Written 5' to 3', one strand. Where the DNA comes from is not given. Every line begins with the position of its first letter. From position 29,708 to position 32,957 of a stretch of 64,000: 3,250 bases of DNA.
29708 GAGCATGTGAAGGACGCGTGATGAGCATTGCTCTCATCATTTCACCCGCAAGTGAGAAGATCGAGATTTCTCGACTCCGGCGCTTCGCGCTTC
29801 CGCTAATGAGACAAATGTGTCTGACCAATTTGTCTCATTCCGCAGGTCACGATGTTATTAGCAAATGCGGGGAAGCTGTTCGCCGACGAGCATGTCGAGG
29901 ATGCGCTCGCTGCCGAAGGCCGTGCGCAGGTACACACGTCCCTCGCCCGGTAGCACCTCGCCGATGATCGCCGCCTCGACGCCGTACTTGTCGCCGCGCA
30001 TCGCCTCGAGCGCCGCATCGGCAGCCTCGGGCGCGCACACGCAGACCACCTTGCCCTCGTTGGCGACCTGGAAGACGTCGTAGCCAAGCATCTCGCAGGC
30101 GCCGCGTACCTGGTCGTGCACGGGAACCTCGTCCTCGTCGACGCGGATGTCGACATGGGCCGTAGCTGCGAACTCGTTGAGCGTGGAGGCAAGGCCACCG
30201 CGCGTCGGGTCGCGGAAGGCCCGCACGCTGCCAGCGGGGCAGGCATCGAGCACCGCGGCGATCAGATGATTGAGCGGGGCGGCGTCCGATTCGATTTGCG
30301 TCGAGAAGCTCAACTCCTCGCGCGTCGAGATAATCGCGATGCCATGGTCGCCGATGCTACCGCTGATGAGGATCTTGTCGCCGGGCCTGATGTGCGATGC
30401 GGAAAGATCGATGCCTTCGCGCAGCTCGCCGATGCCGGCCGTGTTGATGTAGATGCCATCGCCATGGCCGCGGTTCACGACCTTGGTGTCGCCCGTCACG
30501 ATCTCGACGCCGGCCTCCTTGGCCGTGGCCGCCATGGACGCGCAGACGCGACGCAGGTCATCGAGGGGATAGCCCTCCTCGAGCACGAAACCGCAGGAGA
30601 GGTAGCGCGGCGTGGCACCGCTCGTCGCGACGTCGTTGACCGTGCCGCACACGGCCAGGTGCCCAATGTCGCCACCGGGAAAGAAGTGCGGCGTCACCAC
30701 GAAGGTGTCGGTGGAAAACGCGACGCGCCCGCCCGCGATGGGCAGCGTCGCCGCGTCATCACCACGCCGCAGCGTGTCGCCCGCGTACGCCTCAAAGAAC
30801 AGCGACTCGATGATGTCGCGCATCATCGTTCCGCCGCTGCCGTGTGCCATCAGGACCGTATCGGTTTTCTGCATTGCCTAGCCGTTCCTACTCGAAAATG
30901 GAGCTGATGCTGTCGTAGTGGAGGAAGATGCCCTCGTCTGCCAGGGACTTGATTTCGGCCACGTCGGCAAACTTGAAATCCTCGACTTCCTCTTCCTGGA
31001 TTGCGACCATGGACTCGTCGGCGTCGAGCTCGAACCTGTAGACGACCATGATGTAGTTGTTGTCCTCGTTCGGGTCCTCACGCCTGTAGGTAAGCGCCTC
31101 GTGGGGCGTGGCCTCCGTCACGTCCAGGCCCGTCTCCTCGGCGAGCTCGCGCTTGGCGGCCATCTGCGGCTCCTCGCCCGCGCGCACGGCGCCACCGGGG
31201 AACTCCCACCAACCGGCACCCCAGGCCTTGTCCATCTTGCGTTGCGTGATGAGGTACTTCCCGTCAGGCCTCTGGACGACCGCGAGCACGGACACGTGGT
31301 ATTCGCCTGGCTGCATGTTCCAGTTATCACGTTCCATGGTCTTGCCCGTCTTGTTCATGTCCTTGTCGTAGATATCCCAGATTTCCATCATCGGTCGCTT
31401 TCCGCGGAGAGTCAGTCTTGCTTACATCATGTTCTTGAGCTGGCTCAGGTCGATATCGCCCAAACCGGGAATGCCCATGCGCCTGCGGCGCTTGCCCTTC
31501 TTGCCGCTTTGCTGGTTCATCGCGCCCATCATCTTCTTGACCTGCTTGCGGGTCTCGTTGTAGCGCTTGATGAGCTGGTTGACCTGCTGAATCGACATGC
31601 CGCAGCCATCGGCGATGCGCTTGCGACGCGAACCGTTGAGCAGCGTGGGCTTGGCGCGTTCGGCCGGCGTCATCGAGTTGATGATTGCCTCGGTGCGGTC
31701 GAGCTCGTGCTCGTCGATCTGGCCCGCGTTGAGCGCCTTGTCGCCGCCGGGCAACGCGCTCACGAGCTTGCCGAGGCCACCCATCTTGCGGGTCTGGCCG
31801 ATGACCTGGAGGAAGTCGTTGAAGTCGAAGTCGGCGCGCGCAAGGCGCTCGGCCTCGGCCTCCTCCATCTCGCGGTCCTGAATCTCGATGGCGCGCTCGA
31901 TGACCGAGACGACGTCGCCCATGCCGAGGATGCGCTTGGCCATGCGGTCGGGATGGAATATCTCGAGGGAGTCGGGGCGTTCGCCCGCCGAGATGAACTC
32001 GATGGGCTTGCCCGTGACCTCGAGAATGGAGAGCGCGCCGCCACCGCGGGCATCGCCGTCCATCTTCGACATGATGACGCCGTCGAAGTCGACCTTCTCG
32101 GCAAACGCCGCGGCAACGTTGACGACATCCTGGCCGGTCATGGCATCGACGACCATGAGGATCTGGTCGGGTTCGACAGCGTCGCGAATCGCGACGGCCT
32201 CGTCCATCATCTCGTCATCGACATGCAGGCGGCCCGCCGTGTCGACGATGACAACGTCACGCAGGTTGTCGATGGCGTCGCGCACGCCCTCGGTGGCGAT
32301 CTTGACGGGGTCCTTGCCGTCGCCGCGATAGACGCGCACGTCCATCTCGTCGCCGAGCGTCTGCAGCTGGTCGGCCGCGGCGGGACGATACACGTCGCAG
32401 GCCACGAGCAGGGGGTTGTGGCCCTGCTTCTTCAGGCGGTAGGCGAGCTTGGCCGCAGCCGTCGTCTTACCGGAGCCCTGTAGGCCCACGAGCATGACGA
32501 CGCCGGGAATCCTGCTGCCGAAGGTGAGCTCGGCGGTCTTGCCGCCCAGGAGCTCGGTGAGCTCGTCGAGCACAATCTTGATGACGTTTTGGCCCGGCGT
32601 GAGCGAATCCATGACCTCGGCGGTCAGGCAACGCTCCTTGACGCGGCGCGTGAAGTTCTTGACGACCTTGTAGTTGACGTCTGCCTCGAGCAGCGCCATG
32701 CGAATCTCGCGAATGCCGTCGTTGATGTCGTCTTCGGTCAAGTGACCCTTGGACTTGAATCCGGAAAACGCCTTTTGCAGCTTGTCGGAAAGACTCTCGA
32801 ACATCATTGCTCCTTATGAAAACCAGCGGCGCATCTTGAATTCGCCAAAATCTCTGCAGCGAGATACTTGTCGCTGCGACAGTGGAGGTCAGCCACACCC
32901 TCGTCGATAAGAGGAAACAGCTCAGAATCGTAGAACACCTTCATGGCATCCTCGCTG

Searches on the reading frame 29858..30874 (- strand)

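Call 66: search_protein_families(library=pfam, proteins=[window:29858-30874:-], max_evalue=0.00001)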
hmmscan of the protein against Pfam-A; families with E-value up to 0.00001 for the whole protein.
window:29858-30874:- (338 aa): 2 families
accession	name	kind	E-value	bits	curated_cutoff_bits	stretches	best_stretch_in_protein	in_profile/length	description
PF02769.27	AIRS_C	-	1.2e-29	103.9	23.1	1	163-312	1-151/156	AIR synthase related protein, C-terminal domain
PF00586.29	AIRS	-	2.6e-24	86.2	24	1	38-150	1-111/112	AIR synthase related protein, N-terminal domain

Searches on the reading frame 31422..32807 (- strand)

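Call 66: search_protein_families(library=pfam, proteins=[window:31422-32807:-], max_evalue=0.00001)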
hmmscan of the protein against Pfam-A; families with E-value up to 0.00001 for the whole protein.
window:31422-32807:- (461 aa): 5 families
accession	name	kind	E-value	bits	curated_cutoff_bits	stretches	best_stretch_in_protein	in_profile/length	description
PF00448.28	SRP54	-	8.8e-72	241.3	22.7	1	102-295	2-196/196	SRP54-type protein, GTPase domain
PF02978.25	SRP_SPB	-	6.7e-30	103.8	27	1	326-422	1-90/91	Signal peptide binding domain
PF02881.24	SRP54_N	-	1.8e-21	76.6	22.4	1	6-83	1-75/75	SRP54-type protein, helical bundle domain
PF13401.12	AAA_22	-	5.5e-08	33.6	27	1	102-213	6-112/130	AAA domain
PF01656.29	CbiA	-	2e-06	28.2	25.4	1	111-255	9-89/125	CobQ/CobB/MinD/ParA nucleotide binding domain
